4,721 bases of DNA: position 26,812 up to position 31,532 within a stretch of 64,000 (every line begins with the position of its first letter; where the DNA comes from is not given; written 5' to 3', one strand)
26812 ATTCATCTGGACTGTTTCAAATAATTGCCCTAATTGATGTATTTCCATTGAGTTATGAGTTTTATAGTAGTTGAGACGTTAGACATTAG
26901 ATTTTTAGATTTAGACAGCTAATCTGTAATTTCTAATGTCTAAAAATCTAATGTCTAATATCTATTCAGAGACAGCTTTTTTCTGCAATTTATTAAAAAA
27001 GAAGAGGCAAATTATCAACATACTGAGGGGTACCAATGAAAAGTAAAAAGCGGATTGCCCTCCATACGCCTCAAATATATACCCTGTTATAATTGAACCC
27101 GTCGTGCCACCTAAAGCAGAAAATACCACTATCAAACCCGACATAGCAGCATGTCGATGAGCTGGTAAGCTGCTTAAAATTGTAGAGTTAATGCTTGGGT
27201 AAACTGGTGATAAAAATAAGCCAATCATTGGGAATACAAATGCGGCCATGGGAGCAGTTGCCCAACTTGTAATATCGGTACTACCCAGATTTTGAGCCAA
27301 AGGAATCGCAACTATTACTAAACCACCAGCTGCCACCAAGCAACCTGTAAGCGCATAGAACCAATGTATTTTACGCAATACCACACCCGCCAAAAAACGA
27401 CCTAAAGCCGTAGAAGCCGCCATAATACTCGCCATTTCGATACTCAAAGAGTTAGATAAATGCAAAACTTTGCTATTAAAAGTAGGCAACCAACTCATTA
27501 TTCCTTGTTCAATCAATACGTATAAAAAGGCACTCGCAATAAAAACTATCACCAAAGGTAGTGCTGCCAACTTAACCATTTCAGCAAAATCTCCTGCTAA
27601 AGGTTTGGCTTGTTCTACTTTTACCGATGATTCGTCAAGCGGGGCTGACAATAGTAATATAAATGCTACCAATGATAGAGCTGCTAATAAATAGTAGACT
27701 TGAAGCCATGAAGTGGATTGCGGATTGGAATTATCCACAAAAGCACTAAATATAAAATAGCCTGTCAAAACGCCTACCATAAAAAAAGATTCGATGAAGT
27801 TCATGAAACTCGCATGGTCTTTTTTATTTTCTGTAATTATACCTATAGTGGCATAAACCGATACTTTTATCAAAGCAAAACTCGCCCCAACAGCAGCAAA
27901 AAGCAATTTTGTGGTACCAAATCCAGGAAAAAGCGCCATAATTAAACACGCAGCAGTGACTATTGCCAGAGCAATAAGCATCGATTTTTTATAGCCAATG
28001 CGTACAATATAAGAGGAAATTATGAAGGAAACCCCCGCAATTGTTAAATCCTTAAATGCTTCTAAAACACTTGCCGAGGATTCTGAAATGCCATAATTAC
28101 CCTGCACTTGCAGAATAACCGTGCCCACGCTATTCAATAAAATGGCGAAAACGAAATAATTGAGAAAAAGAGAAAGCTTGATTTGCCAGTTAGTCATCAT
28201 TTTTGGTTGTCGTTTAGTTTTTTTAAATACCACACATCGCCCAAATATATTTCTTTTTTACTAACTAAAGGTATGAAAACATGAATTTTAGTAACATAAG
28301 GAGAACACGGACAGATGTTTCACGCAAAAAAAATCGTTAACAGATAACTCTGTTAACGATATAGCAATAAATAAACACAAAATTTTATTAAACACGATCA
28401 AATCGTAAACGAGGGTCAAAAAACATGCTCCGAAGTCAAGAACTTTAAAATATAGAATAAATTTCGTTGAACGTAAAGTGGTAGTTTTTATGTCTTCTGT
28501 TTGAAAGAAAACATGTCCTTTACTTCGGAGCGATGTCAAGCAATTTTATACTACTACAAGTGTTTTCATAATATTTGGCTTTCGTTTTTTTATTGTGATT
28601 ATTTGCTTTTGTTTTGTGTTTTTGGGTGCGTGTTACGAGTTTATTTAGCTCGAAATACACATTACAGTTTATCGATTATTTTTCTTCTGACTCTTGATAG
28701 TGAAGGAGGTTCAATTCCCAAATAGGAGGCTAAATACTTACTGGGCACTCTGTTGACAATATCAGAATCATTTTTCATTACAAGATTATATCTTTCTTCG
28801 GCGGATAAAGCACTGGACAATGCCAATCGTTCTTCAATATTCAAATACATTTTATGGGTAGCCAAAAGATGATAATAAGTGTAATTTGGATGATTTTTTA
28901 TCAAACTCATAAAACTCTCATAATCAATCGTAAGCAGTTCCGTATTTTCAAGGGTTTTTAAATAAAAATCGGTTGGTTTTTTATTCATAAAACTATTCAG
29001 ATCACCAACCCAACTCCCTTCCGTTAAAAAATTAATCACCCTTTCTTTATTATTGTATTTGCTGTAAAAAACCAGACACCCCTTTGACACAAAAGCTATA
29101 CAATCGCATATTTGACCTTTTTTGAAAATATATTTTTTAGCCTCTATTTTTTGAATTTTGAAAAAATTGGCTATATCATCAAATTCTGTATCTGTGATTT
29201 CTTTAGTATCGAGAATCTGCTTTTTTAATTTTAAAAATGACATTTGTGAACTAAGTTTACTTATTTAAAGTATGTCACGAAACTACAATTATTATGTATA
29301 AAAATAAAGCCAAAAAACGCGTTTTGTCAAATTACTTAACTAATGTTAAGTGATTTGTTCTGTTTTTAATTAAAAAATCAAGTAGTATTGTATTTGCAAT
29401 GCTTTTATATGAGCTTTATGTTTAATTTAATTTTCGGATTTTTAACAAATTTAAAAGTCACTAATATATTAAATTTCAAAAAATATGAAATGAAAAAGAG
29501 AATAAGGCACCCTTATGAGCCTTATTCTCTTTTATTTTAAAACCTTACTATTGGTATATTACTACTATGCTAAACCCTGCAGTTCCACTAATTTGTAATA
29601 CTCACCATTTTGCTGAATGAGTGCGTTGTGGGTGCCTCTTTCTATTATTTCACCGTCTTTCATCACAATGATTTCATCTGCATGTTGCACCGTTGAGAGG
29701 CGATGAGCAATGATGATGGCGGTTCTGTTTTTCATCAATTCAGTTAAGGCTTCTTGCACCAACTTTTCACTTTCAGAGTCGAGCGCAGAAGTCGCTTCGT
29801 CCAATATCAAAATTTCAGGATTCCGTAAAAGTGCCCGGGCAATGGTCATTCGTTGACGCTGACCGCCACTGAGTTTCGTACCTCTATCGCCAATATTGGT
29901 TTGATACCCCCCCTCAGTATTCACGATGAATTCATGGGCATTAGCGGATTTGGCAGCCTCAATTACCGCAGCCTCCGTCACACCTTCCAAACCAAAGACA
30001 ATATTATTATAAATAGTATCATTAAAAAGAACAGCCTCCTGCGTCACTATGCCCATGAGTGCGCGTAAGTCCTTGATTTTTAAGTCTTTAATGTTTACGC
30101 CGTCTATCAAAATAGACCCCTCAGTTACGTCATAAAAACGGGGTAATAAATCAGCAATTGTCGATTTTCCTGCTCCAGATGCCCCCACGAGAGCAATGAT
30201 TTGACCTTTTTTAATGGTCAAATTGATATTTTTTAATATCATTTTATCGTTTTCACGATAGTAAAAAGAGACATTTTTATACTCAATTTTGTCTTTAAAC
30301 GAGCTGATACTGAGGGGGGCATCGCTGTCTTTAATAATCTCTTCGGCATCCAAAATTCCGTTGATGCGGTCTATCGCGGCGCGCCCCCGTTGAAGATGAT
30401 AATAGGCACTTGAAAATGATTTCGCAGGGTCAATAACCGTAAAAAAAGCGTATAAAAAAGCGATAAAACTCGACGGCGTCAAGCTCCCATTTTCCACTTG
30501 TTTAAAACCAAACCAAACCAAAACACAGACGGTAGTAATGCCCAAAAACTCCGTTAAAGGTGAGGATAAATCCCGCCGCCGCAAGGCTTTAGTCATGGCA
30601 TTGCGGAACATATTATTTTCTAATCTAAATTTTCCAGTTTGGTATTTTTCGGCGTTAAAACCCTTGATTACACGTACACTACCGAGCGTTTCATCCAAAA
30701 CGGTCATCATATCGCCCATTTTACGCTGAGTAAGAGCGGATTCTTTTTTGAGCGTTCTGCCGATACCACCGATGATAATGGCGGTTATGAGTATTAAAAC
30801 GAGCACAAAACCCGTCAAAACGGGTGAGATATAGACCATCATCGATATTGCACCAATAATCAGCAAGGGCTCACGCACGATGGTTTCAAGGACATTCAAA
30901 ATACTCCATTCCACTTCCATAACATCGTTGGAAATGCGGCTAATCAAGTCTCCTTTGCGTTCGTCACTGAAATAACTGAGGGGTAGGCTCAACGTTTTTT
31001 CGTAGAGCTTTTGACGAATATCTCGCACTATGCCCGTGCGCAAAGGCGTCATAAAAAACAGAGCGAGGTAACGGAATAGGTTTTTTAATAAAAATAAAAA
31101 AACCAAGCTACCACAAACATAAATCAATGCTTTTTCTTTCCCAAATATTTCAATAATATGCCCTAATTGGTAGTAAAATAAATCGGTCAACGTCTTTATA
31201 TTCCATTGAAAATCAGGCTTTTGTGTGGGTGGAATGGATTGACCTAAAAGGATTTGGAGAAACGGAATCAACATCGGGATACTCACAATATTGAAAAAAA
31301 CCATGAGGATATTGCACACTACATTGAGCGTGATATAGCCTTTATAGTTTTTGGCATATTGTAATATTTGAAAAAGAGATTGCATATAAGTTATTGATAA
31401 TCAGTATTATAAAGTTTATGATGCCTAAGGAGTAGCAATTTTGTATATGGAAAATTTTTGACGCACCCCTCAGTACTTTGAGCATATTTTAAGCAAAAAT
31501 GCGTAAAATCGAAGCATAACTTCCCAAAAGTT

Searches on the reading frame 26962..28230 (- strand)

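Call 67: search_protein_families(library=pfam, proteins=[window:26962-28230:-], max_evalue=0.00001)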
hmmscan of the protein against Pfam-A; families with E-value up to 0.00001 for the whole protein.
window:26962-28230:- (422 aa): 1 family
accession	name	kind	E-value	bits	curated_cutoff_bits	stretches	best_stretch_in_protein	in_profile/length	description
PF07690.21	MFS_1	-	3.6e-31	108.8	33.4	2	21-378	1-346/347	Major Facilitator Superfamily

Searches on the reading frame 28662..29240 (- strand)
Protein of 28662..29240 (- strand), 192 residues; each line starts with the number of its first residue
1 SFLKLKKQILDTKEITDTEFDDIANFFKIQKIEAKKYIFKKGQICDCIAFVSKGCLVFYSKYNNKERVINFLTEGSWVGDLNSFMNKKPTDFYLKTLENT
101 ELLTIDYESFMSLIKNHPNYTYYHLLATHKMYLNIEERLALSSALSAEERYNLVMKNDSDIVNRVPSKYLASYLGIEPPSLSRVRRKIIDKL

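Call 67: search_protein_families(library=pfam, proteins=[window:28662-29240:-], max_evalue=0.00001)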
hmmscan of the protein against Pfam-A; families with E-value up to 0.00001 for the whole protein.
window:28662-29240:- (192 aa): 1 family
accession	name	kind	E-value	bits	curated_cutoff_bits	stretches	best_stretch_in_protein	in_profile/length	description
PF00027.35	cNMP_binding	-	1e-14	54.7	27.5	1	30-117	2-89/89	Cyclic nucleotide-binding domain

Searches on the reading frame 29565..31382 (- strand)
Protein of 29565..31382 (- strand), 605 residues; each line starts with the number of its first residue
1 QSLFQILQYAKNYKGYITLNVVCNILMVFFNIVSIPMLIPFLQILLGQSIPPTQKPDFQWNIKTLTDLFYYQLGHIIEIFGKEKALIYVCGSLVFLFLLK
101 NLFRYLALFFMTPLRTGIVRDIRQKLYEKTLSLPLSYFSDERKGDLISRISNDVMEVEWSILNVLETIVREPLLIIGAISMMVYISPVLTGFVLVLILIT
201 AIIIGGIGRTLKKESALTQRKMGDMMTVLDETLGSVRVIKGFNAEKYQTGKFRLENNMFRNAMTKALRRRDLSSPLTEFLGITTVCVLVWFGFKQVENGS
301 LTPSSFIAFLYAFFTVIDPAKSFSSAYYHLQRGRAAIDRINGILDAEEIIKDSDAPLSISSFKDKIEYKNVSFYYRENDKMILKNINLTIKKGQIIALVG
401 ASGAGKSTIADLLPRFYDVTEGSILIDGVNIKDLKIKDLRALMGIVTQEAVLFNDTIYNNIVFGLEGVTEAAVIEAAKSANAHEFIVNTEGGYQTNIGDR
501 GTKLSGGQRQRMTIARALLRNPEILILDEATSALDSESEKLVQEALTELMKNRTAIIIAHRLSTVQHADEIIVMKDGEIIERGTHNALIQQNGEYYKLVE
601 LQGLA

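Call 18: search_protein_families(library=pfam, proteins=[window:29565-31382:-], max_evalue=0.00001)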
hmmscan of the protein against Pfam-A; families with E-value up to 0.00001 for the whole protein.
window:29565-31382:- (605 aa): 3 families
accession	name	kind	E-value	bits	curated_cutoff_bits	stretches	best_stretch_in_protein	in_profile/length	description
PF00664.28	ABC_membrane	-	1.5e-38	133.5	28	1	65-317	37-271/274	ABC transporter transmembrane region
PF00005.33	ABC_tran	-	8.9e-34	117.5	25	1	383-532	1-137/137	ABC transporter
PF02463.25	SMC_N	-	3.6e-08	33.6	40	1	425-575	112-212/220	RecF/RecN/SMC N terminal domain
